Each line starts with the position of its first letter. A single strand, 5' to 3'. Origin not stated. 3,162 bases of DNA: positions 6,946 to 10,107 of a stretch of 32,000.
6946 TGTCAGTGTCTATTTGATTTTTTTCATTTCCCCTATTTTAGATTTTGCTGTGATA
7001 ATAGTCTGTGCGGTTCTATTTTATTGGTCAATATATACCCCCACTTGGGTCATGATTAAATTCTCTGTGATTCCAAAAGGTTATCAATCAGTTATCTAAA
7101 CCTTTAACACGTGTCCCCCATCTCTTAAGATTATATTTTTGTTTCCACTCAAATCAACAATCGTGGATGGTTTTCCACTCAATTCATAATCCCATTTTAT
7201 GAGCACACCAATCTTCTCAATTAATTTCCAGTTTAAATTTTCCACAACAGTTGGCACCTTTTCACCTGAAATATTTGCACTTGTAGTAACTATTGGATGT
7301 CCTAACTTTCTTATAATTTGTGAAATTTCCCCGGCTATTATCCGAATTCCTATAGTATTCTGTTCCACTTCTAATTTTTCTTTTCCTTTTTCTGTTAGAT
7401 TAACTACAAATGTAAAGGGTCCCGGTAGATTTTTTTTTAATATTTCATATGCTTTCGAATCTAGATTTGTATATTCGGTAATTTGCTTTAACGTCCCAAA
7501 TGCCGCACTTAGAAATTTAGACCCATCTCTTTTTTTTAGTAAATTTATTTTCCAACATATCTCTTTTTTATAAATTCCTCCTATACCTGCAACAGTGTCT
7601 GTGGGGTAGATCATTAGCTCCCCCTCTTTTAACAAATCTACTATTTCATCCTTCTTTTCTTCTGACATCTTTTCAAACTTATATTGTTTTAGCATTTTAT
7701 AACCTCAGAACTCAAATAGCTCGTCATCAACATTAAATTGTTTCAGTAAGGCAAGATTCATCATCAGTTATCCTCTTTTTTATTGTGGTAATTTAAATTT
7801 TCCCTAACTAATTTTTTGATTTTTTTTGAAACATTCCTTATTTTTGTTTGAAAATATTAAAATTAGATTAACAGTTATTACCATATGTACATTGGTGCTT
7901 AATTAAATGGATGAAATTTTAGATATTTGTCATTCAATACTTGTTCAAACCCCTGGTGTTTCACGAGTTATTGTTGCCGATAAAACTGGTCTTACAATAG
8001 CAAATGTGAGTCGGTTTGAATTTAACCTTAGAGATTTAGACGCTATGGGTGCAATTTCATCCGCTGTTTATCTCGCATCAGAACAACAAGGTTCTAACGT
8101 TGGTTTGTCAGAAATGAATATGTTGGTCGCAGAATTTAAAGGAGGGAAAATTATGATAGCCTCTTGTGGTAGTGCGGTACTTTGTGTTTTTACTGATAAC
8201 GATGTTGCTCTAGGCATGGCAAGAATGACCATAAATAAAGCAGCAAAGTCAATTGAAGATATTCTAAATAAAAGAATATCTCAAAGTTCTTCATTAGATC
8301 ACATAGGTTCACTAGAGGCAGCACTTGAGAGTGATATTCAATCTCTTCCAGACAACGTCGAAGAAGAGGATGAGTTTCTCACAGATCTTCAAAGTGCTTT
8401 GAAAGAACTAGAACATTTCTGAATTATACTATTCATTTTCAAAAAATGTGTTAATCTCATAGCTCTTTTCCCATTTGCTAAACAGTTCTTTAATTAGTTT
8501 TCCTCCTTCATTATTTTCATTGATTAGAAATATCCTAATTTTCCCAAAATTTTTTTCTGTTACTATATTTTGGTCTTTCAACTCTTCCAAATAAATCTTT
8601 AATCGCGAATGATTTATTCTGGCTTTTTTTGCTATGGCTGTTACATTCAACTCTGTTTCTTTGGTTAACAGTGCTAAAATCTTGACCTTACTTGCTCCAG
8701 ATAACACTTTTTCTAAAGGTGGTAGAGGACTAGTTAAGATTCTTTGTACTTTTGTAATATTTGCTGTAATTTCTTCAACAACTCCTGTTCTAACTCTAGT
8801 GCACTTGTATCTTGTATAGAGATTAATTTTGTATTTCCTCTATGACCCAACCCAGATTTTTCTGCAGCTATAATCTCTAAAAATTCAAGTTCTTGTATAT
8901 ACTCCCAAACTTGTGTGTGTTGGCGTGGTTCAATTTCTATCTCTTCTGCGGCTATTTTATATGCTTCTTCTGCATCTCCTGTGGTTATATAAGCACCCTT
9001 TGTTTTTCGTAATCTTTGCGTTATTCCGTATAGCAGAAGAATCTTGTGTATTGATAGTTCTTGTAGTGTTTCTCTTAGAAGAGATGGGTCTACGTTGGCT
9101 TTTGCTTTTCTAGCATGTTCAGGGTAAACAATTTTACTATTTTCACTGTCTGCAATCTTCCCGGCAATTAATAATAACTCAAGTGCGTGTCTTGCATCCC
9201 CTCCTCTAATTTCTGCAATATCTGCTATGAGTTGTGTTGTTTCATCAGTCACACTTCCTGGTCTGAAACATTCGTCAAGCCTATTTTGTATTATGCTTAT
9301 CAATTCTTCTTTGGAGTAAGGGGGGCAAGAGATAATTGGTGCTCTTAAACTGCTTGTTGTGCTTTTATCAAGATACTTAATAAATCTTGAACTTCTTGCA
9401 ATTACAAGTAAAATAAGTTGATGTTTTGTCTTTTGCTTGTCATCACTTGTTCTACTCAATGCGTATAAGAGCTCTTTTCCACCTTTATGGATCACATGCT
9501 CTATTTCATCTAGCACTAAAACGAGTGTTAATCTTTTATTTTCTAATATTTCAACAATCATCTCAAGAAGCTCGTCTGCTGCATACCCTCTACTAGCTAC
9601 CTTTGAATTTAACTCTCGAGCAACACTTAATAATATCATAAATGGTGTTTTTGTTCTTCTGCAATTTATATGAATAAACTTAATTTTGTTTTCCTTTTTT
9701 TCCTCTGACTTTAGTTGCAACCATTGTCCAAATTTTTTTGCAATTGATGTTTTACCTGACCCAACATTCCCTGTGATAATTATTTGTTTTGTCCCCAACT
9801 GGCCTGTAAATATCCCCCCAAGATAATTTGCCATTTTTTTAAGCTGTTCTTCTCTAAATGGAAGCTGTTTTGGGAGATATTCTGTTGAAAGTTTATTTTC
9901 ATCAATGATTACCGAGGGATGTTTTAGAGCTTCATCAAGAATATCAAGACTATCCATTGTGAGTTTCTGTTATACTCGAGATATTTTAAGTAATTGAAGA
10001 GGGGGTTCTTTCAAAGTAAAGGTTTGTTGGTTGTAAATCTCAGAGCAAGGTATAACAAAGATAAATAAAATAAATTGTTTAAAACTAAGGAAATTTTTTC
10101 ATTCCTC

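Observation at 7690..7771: Box C/D sRNA whose terminal K-turn stem sequesters the Shine-Dalgarno site of sua5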

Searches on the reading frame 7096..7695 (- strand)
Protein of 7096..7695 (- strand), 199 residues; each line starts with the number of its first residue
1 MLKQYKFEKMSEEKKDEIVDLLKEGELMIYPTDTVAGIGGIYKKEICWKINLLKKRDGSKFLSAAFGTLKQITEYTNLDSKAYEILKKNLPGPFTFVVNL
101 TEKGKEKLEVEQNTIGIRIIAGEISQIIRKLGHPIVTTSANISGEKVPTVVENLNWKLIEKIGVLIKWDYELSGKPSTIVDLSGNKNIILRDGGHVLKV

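Call 6: search_protein_families(library=pfam, proteins=[window:7096-7695:-])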
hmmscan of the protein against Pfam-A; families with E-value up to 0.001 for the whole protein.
window:7096-7695:- (199 aa): 1 family
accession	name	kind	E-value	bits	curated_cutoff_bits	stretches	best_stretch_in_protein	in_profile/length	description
PF01300.24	Sua5_yciO_yrdC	-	3.9e-35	121.4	25.1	1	21-193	2-178/178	Telomere recombination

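Call 76: search_protein_families(library=ncbifam, proteins=[window:7096-7695:-])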
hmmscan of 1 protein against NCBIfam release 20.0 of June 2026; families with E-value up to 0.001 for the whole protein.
window:7096-7695:- (199 aa): 2 families
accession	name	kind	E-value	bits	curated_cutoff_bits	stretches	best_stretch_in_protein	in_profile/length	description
TIGR00057.1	TIGR00057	equivalog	2.8e-40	137.7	123.2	1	8-194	4-192/202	L-threonylcarbamoyladenylate synthase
NF007919.1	PRK10634.1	equivalog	2e-19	69.7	175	1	19-186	2-173/176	L-threonylcarbamoyladenylate synthase type 1 TsaC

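Call 101: find_related_loci(query=window:7096-7695:-, collection=metagenome_contigs, flank=1500)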
Query window:7096-7695:- (199 aa) in metagenome_contigs; peptide patterns used: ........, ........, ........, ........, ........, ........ (x = any residue, [..] = any of these).
290 stretches matched a pattern; 1 encode a relative of the query (tblastn E <= 1e-3); 1 distinct loci.
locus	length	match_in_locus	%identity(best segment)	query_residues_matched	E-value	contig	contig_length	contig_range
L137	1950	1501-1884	28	19-143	6e-12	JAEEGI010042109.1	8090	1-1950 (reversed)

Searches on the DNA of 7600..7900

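Call 4: search_rna_families(source=window, start=7600, end=7900, threshold=evalue, max_evalue=10, show_alignments=3)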
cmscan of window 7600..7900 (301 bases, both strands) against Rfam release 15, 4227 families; matches with E-value up to 10: 23.
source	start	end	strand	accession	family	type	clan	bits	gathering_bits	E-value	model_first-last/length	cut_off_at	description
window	7703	7768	-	RF01126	sR41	Gene; snRNA; snoRNA; CD-box;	-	25.9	54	0.00026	1-53/53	no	Small nucleolar RNA sR41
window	7698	7772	-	RF00213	snoR38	Gene; snRNA; snoRNA; CD-box;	-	25.1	45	0.06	1-91/91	no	Small nucleolar RNA R38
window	7699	7771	-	RF00188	SNORD103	Gene; snRNA; snoRNA; CD-box;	-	22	45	0.03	1-83/83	no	Small nucleolar RNA SNORD103/SNORD85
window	7701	7769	-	RF02163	sR-tMet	Gene; snRNA; snoRNA; CD-box;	-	21.6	50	0.12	1-72/72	no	Small nucleolar RNA sR-tMet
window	7699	7770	-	RF00049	SNORD36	Gene; snRNA; snoRNA; CD-box;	CL00051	21.4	30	0.43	1-77/77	no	Small nucleolar RNA SNORD36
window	7702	7768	-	RF00095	snoPyro_CD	Gene; snRNA; snoRNA; CD-box;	CL00132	21.3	45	0.027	1-58/58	no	Pyrococcus C/D box small nucleolar RNA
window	7703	7768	-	RF01152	sR1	Gene; snRNA; snoRNA; CD-box;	-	18.9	45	0.0079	1-57/57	no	Small nucleolar RNA sR1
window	7701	7769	-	RF00281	SNORD47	Gene; snRNA; snoRNA; CD-box;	-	18.6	50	0.52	1-77/77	no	Small nucleolar RNA SNORD47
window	7700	7770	-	RF00200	snoZ199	Gene; snRNA; snoRNA; CD-box;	-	17.8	47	1.9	1-84/84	no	Small nucleolar RNA Z199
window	7703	7768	-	RF01133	sR3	Gene; snRNA; snoRNA; CD-box;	-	17.5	41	0.02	1-55/55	no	Small nucleolar RNA sR3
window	7697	7770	-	RF01178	snoR77Y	Gene; snRNA; snoRNA; CD-box;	CL00057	17.4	52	1.1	1-85/85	no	Small nucleolar RNA snoR77Y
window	7701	7767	-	RF00270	SNORD61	Gene; snRNA; snoRNA; CD-box;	CL00067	17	43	5.7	1-72/72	no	Small nucleolar RNA SNORD61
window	7669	7738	-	RF01605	plasmodium_snoR30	Gene; snRNA; snoRNA; CD-box;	-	16.2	43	9.4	1-74/74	no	small nucleolar RNA snoR30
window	7741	7787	-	RF01274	sR45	Gene; snRNA; snoRNA; CD-box;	-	15.8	40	0.46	1-55/55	no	Small nucleolar RNA sR45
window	7698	7772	-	RF00296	snoR16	Gene; snRNA; snoRNA; CD-box;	-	15.8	45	8.2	1-86/86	no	Small nucleolar RNA R16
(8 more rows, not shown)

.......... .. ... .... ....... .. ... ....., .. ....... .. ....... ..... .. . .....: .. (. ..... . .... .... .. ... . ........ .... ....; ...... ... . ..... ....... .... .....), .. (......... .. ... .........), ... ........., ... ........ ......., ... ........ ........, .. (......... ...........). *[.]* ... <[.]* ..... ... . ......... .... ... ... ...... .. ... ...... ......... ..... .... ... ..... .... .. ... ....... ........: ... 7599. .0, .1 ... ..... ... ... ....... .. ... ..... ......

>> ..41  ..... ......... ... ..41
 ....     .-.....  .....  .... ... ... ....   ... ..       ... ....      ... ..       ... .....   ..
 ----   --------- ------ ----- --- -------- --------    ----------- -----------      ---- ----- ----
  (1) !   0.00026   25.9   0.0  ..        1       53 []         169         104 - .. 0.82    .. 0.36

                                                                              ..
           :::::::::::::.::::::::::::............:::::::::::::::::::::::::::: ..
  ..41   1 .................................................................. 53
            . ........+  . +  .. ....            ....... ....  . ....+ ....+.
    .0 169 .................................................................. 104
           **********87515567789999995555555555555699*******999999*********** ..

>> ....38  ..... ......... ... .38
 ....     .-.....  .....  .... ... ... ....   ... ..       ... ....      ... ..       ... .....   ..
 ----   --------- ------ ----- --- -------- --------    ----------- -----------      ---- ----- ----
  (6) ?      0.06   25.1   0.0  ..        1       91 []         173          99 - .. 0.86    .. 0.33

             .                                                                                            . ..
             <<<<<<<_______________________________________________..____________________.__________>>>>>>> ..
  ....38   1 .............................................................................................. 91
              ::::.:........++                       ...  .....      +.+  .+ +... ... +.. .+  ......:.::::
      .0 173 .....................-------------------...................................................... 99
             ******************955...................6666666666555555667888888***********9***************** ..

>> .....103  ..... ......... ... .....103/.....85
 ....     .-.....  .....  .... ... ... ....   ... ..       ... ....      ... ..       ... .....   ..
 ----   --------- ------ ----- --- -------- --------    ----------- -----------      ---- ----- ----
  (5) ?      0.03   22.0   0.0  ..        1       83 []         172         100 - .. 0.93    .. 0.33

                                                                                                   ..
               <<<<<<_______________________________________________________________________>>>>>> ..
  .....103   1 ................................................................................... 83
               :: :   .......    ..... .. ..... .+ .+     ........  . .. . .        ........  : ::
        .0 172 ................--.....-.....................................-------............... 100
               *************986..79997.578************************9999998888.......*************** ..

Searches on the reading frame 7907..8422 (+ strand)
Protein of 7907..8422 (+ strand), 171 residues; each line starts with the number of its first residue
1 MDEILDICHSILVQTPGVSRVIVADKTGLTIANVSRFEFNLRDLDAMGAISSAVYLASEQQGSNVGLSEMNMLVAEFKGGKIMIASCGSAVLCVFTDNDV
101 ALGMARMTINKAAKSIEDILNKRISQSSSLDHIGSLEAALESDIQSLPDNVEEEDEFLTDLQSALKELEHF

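Call 6: search_protein_families(library=pfam, proteins=[window:7907-8422:+])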
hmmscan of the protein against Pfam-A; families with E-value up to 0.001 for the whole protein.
window:7907-8422:+ (171 aa): 2 families
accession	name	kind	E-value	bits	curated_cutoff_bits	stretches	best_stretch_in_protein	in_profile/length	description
PF03259.23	Robl_LC7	-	6.4e-11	42.3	23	1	12-94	9-89/91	Roadblock/LC7 domain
PF08923.16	MAPKK1_Int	-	0.00051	20.3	25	1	9-105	8-101/119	Mitogen-activated protein kinase kinase 1 interacting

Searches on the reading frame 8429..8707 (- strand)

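Call 6: search_protein_families(library=pfam, proteins=[window:8429-8707:-])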
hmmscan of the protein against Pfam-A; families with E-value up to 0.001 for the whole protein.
window:8429-8707:- (92 aa): 3 families
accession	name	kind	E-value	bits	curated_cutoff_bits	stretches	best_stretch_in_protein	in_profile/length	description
PF08280.17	HTH_Mga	-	0.00013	22.3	23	1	6-45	6-45/59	M protein trans-acting positive regulator (MGA) HTH domain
PF07106.19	TBPIP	-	0.00013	22.3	22.8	1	37-63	36-62/62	TBPIP/Hop2 winged helix domain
PF14947.12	HTH_45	-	0.00024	21.5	25.5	1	10-52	11-52/77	Winged helix-turn-helix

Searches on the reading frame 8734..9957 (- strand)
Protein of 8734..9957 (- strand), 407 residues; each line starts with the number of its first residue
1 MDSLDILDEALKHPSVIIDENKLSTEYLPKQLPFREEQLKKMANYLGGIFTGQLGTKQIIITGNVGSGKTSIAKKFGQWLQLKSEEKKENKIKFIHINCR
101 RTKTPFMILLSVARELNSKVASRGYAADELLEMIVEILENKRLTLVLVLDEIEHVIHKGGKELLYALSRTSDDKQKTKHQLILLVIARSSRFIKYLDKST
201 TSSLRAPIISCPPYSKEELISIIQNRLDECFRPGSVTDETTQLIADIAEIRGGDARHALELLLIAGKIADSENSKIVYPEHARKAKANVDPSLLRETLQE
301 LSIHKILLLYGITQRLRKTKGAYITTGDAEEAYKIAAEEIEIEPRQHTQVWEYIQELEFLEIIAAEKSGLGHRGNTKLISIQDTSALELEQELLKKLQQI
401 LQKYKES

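Call 6: search_protein_families(library=pfam, proteins=[window:8734-9957:-])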
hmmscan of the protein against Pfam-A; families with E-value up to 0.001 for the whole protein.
window:8734-9957:- (407 aa): 10 families
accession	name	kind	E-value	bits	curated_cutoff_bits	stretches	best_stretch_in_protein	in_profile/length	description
PF09079.17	Cdc6_C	-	1.7e-18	66.8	25.1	1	296-382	1-87/96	CDC6, C terminal winged helix domain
PF22703.2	Cdc6_lid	-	2e-18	66.4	27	1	221-286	2-67/68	Cdc6 AAA+ ATPase-type lid domain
PF13401.12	AAA_22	-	1.5e-15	58.1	27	1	59-183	8-120/130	AAA domain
PF13191.12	AAA_16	-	2.1e-10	41.8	32.6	1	31-173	1-161/167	AAA ATPase domain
PF01637.24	ATPase_2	-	2.3e-08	34.6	33.2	1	57-226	21-194/225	ATPase domain predominantly from Archaea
PF05621.17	TniB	-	4.2e-07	30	22.4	1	57-157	36-133/189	Bacterial TniB protein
PF05729.18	NACHT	-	9.4e-06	26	26.7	1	58-178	2-107/167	NACHT domain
PF00004.35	AAA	-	1.1e-05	26.3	21.2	1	59-189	1-110/131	ATPase family associated with various cellular activities (AAA)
PF20703.3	nSTAND1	-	6.3e-05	23.2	27.1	1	56-227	32-200/379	Novel STAND NTPase 1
PF13479.12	AAA_24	-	0.00028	21.2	27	1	58-169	4-90/195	AAA domain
